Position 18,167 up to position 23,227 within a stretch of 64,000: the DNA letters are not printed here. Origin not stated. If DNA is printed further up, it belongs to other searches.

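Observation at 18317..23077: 1,586-aa fused activase/dehydratase-like protein with an asymmetric ATPase pair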

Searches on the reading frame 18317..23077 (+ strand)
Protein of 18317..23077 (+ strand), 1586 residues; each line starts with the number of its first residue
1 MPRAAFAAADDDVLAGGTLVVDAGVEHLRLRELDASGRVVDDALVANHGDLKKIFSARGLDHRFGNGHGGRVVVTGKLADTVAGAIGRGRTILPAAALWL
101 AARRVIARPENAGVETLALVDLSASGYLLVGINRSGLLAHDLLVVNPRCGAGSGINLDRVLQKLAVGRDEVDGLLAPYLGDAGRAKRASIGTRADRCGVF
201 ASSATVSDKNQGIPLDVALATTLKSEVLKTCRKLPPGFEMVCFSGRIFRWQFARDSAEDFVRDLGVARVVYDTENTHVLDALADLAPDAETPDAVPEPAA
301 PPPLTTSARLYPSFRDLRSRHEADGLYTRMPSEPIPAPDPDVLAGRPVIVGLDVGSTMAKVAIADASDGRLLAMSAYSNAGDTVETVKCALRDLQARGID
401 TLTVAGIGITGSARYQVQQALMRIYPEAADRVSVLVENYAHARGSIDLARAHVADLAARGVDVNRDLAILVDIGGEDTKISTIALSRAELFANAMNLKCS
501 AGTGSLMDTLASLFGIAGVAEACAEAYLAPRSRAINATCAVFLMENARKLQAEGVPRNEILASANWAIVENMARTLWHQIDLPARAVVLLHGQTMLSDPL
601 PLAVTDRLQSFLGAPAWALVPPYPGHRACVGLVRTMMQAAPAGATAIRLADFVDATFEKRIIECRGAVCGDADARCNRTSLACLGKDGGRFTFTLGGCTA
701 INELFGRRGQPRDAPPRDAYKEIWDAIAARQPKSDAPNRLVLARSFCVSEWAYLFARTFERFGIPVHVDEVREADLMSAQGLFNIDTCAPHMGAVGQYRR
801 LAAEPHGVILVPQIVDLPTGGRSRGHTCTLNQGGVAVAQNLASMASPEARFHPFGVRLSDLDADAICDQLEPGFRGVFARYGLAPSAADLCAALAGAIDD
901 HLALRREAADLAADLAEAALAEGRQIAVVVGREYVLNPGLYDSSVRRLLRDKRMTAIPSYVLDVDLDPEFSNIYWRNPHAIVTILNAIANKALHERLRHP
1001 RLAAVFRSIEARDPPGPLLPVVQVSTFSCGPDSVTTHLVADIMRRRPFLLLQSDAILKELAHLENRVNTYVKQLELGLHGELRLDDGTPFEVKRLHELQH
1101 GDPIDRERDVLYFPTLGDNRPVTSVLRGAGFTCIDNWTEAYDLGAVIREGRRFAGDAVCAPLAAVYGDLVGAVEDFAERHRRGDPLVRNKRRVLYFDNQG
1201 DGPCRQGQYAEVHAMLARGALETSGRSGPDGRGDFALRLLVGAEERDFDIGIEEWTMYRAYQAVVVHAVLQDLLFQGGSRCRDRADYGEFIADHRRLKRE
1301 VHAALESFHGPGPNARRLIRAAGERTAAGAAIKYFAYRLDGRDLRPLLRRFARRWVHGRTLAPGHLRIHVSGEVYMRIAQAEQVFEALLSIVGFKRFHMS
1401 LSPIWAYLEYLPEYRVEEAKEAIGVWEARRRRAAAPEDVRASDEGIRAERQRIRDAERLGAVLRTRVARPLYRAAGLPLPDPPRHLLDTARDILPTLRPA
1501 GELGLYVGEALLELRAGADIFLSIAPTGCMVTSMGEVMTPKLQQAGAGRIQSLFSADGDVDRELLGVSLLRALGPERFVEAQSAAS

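Call 5: search_protein_families(library=pfam, proteins=[window:18317-23077:+], max_evalue=1)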
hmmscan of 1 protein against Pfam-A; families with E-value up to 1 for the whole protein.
window:18317-23077:+ (1586 aa): 2 families
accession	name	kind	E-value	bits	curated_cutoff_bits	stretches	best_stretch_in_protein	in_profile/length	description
PF01869.26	BcrAD_BadFG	-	7.4e-13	49.1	31.5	1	350-631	1-266/271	BadF/BadG/BcrA/BcrD ATPase family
PF09989.15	DUF2229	-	1.3e-10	41.8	29.4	1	742-958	4-214/218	CoA enzyme activase uncharacterised domain (DUF2229)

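Call 6: search_protein_families(library=ncbifam, proteins=[window:18317-23077:+], max_evalue=1)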
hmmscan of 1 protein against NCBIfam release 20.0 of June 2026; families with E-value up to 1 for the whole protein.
window:18317-23077:+ (1586 aa): 5 families
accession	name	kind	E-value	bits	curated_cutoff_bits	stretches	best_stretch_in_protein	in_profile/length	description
TIGR00241.1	CoA_E_activ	domain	7.2e-23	81.4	125.4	2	349-631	2-244/248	acyl-CoA dehydratase activase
TIGR03286.1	methan_mark_15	hypoth_equivalog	6.7e-08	31.9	455.75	1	348-611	145-382/404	methanogenesis marker 15 protein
TIGR02259.1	benz_CoA_red_A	equivalog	2.5e-07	29.8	578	1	470-569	271-368/432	benzoyl-CoA reductase subunit A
TIGR03192.1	benz_CoA_bzdQ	equivalog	2.1e-05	24.1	380.2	1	442-573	97-231/293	benzoyl-CoA reductase, bzd-type, subunit Q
TIGR02261.1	benz_CoA_red_D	equivalog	0.019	14.1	312.85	1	461-577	92-206/262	benzoyl-CoA reductase subunit D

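Call 7: search_solved_structures(query=window:18317-23077:+, max_evalue=1, show_alignments=3)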
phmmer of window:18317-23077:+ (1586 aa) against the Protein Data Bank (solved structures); distinct sequences matched with E-value up to 1: 4.
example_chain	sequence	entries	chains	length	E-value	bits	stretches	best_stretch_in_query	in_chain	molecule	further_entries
1hux_A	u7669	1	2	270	3.8e-09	37.6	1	388-570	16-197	ACTIVATOR OF (R)-2-HYDROXYGLUTARYL-COA DEHYDRATASE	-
4eht_A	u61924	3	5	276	5.2e-08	33.9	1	405-589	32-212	Activator of 2-hydroxyisocaproyl-CoA dehydratase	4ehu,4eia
7yyl_E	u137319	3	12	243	0.0025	18.3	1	462-574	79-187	Putative CoA-substrate-specific enzyme activase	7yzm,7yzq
6o08_A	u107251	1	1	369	0.55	10.6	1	845-946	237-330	N-ethylmaleimide reductase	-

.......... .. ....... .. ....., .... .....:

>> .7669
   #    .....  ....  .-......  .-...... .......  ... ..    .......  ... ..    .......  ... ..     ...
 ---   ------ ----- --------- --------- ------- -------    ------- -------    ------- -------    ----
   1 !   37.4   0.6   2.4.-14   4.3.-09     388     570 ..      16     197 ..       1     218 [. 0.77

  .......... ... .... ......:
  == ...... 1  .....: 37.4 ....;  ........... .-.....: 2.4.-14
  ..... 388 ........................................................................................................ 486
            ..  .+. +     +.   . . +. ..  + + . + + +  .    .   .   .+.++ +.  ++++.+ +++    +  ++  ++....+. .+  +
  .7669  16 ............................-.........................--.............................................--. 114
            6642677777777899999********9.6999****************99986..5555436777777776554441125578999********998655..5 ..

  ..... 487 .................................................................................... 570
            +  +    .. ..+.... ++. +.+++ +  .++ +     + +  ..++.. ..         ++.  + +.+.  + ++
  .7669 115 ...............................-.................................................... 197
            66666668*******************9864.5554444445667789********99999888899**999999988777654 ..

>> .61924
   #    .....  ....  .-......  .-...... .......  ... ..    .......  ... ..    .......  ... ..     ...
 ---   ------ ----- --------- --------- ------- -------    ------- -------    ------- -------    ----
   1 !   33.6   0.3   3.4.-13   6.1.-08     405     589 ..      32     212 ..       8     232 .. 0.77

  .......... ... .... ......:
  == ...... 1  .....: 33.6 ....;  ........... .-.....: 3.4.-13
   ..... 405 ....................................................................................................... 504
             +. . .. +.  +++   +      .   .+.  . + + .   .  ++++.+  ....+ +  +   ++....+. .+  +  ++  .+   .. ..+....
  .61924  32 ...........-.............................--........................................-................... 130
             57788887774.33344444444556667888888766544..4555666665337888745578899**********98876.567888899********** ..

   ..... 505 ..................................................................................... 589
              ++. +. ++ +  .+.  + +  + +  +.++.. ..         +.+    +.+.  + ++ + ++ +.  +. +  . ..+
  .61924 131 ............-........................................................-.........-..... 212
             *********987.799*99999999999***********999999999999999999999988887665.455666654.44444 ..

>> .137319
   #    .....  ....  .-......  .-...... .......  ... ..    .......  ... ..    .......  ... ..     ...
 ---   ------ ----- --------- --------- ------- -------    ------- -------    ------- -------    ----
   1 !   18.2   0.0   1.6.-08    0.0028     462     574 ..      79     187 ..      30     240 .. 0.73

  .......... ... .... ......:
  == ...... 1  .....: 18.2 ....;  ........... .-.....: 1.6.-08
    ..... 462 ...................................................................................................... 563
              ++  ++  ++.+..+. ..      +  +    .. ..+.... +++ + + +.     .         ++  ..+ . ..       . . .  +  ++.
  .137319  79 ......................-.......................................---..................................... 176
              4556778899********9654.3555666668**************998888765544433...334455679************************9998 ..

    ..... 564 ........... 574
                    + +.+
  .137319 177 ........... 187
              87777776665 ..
